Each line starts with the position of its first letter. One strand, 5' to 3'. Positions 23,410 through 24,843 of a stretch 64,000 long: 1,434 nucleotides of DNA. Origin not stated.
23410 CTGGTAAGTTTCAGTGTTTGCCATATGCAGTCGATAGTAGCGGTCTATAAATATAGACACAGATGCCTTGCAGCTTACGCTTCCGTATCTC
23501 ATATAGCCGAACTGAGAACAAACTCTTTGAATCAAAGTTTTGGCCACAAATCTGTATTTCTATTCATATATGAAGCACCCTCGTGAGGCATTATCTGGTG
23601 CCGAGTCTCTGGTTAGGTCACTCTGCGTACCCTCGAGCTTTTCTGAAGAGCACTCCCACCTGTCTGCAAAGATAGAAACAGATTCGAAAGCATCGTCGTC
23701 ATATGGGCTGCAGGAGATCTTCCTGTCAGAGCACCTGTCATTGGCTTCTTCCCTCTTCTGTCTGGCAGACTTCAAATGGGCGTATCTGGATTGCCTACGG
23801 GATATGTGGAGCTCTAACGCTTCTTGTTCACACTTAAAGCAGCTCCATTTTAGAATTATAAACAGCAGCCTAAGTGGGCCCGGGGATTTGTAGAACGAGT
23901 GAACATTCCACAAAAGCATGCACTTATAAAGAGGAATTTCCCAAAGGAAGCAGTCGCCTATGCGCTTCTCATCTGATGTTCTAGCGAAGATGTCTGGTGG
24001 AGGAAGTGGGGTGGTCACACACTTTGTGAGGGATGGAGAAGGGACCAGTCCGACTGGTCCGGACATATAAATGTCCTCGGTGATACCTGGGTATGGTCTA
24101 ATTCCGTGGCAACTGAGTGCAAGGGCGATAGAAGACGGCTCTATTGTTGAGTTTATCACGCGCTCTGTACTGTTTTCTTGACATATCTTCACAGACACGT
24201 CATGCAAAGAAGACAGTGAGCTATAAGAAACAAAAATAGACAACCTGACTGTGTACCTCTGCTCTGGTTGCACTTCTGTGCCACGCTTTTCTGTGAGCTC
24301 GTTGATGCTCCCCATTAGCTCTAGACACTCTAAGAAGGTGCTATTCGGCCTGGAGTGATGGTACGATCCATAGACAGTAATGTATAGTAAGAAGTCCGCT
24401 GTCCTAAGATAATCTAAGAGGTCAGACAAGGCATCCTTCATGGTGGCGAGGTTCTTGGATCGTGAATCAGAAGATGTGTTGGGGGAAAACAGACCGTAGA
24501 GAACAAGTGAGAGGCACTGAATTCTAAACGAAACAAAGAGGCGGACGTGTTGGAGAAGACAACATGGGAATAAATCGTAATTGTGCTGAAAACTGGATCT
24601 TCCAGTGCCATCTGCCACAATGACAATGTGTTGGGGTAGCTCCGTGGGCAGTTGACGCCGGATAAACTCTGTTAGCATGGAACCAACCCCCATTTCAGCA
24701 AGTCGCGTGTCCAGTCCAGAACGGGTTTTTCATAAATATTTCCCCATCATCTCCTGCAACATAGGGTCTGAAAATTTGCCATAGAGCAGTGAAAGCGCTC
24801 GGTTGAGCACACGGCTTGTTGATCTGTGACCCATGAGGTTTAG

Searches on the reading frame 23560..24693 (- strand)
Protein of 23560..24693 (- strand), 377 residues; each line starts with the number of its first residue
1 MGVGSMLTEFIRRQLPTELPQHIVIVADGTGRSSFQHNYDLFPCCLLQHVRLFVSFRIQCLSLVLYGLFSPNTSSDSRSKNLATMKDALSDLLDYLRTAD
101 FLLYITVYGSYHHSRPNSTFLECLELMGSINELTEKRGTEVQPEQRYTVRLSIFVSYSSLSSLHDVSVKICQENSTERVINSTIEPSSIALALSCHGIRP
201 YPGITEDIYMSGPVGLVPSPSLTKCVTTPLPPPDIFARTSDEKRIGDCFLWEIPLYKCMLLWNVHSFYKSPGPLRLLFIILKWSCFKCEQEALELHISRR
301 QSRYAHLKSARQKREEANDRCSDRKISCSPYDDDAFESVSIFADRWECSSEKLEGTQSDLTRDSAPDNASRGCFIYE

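Call 21: search_protein_families(library=pfam, proteins=[window:23560-24693:-], max_evalue=0.001)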
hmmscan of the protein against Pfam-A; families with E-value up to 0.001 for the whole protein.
window:23560-24693:- (377 aa): 1 family
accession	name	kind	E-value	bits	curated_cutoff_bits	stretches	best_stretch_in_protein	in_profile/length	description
PF01255.24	Prenyltransf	-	8.3e-06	25.9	27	1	139-256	100-187/219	Putative undecaprenyl diphosphate synthase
